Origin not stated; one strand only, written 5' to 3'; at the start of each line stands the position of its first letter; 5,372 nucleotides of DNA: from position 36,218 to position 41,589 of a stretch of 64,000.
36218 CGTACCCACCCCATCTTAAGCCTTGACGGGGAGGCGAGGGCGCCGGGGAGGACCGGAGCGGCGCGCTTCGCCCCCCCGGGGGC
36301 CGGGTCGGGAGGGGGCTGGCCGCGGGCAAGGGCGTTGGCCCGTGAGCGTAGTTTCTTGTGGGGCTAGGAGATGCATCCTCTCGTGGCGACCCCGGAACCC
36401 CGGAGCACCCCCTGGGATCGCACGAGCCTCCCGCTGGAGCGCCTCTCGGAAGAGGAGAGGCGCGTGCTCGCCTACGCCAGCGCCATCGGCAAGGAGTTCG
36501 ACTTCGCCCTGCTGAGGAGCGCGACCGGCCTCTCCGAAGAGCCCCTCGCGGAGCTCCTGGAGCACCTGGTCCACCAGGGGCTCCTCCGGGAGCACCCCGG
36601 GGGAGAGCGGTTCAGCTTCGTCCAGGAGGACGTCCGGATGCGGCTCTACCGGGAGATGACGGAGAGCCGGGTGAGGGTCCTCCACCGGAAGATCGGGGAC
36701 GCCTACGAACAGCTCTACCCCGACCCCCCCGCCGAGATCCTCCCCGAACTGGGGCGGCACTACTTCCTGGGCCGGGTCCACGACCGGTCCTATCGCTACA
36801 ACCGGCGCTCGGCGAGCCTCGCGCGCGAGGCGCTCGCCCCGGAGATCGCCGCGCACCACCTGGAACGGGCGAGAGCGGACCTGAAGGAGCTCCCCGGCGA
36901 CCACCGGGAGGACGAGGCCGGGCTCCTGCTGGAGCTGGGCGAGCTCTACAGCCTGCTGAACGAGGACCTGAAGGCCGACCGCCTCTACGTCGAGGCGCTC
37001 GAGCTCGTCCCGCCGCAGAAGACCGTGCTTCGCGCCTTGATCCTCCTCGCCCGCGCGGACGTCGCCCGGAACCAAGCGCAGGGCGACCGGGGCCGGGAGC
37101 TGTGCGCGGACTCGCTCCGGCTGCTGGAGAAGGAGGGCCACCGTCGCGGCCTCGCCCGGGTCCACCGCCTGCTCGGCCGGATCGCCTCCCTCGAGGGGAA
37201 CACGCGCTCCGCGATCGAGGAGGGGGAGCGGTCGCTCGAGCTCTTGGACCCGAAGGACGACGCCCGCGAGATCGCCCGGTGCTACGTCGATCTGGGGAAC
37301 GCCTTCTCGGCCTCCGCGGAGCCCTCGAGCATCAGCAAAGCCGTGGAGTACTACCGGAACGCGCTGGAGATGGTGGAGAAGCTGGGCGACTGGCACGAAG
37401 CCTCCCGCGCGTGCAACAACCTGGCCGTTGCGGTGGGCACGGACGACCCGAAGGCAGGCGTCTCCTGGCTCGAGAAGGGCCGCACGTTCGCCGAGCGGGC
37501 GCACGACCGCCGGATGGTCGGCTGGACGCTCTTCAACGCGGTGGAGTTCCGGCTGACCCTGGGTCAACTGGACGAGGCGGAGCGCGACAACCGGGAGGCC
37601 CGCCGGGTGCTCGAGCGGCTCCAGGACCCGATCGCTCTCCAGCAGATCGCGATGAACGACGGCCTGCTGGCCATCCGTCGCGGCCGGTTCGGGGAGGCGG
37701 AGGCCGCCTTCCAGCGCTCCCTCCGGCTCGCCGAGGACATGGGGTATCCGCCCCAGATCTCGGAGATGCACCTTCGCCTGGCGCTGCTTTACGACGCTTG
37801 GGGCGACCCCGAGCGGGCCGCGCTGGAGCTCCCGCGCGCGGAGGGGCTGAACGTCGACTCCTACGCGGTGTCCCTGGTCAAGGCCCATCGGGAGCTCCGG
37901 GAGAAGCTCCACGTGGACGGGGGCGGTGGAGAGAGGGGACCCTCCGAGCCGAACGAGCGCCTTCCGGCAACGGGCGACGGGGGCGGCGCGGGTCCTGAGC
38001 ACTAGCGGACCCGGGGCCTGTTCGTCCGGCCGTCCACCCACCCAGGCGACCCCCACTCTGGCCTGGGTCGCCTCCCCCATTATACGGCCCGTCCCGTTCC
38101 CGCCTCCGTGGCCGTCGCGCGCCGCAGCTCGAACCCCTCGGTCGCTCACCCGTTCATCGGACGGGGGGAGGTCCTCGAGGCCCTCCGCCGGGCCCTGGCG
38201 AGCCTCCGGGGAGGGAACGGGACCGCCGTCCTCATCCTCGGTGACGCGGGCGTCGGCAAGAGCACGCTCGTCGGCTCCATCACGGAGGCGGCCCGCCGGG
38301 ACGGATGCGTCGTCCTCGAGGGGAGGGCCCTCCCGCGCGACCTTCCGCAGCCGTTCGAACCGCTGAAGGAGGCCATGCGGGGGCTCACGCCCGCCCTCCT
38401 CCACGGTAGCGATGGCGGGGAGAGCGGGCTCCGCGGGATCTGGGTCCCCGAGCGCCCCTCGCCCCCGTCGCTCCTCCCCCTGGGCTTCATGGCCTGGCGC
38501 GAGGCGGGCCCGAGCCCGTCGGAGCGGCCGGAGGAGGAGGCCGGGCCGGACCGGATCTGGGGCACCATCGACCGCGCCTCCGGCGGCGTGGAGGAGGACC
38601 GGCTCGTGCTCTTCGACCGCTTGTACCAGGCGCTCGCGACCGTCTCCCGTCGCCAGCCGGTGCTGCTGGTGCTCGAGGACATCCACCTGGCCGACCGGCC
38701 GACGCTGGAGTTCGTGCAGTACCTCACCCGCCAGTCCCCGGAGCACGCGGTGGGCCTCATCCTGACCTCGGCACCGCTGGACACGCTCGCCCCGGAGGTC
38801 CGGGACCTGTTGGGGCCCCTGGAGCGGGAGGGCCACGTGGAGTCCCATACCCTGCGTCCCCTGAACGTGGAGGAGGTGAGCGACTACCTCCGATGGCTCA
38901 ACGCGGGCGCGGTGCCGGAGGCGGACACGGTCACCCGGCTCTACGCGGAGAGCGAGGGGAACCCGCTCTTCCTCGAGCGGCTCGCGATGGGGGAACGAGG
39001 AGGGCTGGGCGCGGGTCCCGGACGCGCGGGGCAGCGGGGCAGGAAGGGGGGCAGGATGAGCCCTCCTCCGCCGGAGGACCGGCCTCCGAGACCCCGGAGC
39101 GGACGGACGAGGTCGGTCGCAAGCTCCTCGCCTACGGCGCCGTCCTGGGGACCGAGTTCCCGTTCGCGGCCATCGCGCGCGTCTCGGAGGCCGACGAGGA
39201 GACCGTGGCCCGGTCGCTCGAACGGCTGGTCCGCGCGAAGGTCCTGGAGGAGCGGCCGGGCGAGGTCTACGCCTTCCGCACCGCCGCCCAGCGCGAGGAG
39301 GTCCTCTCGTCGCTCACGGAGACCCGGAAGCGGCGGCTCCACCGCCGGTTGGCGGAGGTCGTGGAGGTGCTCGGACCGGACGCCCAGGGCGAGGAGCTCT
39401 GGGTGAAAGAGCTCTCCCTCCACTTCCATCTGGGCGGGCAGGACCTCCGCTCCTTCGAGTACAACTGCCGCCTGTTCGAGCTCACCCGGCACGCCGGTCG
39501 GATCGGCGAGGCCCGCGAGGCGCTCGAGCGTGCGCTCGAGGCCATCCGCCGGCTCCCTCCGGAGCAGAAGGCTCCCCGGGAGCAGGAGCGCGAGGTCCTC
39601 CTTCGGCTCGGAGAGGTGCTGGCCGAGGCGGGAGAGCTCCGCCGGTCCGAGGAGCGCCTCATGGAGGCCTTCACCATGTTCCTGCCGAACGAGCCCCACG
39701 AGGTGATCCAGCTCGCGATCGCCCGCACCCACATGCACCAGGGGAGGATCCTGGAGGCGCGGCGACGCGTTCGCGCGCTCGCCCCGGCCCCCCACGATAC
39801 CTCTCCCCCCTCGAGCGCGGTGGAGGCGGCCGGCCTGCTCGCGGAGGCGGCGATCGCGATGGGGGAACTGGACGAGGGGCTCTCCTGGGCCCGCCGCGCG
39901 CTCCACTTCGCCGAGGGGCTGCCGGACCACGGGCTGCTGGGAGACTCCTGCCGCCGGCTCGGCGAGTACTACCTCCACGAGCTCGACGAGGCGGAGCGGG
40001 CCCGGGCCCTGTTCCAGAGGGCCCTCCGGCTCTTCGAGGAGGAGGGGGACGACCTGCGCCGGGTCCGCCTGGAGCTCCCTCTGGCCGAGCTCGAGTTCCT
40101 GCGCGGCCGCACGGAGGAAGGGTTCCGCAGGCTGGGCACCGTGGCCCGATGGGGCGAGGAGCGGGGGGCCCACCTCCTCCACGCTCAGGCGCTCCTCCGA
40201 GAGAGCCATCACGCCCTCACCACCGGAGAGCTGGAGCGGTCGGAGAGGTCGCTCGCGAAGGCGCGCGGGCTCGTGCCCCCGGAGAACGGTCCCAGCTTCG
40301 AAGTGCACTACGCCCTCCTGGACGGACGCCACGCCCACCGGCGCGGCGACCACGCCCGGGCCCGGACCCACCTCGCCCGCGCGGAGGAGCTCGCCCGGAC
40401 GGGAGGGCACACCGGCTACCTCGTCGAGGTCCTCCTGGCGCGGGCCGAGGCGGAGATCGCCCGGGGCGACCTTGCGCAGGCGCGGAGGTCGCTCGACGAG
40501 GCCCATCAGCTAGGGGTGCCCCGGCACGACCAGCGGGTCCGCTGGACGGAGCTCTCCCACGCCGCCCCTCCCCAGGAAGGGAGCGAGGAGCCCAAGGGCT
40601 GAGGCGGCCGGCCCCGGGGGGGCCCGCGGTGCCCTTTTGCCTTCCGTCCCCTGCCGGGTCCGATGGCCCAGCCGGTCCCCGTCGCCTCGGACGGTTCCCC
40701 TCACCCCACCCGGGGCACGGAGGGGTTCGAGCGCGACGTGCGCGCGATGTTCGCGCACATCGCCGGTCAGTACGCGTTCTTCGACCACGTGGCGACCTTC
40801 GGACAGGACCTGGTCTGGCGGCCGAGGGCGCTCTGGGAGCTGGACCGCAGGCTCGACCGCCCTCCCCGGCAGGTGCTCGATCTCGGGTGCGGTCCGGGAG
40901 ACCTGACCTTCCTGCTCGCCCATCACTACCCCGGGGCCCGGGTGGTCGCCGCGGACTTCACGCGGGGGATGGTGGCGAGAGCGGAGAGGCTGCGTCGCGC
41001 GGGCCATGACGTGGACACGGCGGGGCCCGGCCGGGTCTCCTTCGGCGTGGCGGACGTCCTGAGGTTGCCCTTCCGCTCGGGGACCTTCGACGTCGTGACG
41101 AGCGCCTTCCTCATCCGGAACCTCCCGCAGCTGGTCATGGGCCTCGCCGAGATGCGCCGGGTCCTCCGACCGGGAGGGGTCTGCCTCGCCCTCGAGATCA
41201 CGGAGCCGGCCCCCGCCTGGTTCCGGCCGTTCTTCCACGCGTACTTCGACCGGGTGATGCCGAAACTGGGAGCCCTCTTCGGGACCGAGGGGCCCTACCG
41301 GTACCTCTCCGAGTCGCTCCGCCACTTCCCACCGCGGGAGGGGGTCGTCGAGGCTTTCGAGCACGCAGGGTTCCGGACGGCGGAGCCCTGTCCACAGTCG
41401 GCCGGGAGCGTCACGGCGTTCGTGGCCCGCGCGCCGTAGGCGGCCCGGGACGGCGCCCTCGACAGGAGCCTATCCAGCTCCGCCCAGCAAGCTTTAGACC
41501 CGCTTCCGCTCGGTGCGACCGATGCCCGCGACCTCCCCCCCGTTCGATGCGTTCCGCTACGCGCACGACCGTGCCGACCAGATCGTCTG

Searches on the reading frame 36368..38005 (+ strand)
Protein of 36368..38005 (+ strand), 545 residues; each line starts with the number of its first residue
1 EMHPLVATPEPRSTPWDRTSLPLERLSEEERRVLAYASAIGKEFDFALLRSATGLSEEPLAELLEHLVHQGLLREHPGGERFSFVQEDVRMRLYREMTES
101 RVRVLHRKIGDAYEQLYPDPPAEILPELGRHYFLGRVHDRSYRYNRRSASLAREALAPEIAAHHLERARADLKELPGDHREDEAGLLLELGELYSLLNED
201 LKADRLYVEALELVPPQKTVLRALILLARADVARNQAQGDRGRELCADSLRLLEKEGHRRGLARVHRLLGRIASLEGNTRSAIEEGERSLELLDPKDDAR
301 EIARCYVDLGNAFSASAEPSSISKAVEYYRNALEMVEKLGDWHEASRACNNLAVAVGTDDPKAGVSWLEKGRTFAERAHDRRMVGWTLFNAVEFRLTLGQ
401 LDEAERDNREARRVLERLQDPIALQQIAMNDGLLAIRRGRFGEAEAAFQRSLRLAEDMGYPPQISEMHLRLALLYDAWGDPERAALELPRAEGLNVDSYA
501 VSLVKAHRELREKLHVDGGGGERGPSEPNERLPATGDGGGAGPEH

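Call 13: search_protein_families(library=pfam, proteins=[window:36368-38005:+], max_evalue=0.001)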
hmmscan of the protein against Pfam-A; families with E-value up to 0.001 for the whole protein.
window:36368-38005:+ (545 aa): 6 families
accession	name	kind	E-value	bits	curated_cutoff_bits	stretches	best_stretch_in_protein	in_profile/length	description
PF13424.12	TPR_12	-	2.5e-20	72.9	30.1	2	223-293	3-75/77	Tetratricopeptide repeat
PF17874.7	TPR_MalT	-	2.3e-08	34.1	45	1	388-486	43-143/336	MalT-like TPR region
PF00515.34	TPR_1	-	4.5e-07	29.8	27.8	0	430-457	6-33/34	Tetratricopeptide repeat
PF13181.12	TPR_8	-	6e-07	29.6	25.7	0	432-457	8-33/34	Tetratricopeptide repeat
PF07719.23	TPR_2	-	0.00016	22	27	0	432-457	8-33/34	Tetratricopeptide repeat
PF13176.12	TPR_7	-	0.00036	20.8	27.9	0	187-215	2-30/36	Tetratricopeptide repeat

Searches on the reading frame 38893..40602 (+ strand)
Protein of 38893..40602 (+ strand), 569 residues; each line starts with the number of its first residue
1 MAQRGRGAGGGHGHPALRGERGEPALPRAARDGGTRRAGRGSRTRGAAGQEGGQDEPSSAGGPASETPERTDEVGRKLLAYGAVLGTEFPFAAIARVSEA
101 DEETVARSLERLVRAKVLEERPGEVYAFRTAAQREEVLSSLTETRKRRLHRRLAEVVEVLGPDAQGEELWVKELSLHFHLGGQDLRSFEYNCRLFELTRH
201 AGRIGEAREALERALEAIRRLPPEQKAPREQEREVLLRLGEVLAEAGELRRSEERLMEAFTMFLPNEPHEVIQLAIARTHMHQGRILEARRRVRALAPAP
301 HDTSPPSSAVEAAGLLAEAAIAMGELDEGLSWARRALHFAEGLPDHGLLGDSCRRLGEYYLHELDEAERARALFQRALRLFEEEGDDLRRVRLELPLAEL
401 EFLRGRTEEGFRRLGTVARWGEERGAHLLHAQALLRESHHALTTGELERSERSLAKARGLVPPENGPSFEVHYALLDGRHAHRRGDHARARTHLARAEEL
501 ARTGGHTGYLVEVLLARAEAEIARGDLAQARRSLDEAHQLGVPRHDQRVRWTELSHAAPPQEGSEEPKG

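Call 13: search_protein_families(library=pfam, proteins=[window:38893-40602:+], max_evalue=0.001)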
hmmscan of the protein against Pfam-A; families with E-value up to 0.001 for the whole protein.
window:38893-40602:+ (569 aa): 8 families
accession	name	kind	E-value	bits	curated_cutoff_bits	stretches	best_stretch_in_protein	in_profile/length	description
PF13424.12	TPR_12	-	4.6e-14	52.8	30.1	2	312-383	5-77/77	Tetratricopeptide repeat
PF17874.7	TPR_MalT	-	5.9e-10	39.4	45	1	440-550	10-119/336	MalT-like TPR region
PF07719.23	TPR_2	-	8e-07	29.2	27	0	512-540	2-30/34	Tetratricopeptide repeat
PF13428.12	TPR_14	-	1.7e-06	28.6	23.5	0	512-541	2-31/44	Tetratricopeptide repeat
PF13432.12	TPR_16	-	4.4e-06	27.5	32.7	0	274-341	1-62/65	Tetratricopeptide repeat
PF25058.1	ARM_TT21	-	0.0001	22.7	27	0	197-289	16-113/155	Tetratricopeptide repeat protein 21 ARM repeat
PF14559.12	TPR_19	-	0.00022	21.9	25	0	269-303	24-58/68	Tetratricopeptide repeat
PF25063.1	ARM_TT21_C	-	0.00061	20.1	35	0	229-339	15-124/209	Tetratricopeptide repeat protein 21 C-terminal ARM domain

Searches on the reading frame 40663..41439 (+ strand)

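Call 13: search_protein_families(library=pfam, proteins=[window:40663-41439:+], max_evalue=0.001)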
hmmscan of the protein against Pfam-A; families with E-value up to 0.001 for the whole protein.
window:40663-41439:+ (258 aa): 8 families
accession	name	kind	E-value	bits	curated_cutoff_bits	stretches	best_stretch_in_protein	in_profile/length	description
PF01209.24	Ubie_methyltran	-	9.4e-40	136.8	20.1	1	23-250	6-226/233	ubiE/COQ5 methyltransferase family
PF13649.12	Methyltransf_25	-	1.8e-21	77.1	27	1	71-172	1-97/97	Methyltransferase domain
PF08241.18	Methyltransf_11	-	8.3e-20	71.7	21.2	1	72-175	1-94/95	Methyltransferase domain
PF13847.12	Methyltransf_31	-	5.6e-17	62.2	27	1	70-180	6-113/145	Methyltransferase domain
PF08242.18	Methyltransf_12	-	1.6e-14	54.9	30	1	72-174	1-98/98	Methyltransferase domain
PF13489.12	Methyltransf_23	-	5.1e-10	39.8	27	1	63-239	16-161/164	Methyltransferase domain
PF01728.25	FtsJ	-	0.00024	21.5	24.1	1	60-140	12-105/181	FtsJ-like methyltransferase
PF05175.20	MTS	-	0.00049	20.2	23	1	67-108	31-72/170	Methyltransferase small domain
